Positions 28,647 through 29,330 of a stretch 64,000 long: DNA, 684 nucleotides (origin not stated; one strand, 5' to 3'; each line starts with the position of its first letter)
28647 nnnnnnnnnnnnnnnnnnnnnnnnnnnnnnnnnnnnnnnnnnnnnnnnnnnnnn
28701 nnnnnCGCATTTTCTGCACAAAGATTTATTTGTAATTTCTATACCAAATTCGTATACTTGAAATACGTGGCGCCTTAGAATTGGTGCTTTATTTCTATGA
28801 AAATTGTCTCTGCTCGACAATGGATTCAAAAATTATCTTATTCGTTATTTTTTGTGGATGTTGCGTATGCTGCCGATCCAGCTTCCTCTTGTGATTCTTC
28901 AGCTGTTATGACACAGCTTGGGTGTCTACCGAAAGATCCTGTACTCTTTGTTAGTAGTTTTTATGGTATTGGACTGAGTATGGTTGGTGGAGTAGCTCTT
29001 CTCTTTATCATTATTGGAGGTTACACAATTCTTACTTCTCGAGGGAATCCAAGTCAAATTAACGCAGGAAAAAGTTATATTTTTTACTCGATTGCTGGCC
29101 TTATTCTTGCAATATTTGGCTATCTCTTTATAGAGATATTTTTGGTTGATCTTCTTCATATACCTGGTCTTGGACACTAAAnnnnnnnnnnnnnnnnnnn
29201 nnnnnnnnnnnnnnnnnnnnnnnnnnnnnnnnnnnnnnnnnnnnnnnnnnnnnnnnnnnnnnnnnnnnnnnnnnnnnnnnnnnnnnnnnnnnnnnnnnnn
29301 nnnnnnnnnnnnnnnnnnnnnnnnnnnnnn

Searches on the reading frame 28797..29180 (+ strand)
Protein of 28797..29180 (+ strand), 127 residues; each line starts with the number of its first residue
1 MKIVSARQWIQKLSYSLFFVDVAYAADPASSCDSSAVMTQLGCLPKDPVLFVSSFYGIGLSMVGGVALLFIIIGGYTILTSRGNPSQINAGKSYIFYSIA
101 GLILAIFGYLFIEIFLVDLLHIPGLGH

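Call 14: search_protein_families(library=pfam, proteins=[window:28797-29180:+], max_evalue=1)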
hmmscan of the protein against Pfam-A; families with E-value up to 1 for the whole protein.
window:28797-29180:+ (127 aa): 2 families
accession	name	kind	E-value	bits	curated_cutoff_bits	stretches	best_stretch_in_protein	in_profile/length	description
PF18895.5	T4SS_pilin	-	2e-05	25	26.6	1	55-107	16-63/71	Type IV secretion system pilin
PF15055.12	DMAC1_Dmo2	-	0.19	12.4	27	1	63-106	8-46/47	DMAC1/Dmo2-like domain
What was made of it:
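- A T4SS_pilin-like gene (28797-29180) lies 9.5 kb upstream (call 14).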

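Call 62: search_protein_families(library=padloc, proteins=[window:28797-29180:+], max_evalue=0.01)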
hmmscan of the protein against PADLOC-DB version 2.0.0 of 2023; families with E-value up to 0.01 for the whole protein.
window:28797-29180:+ (127 aa): 0 families
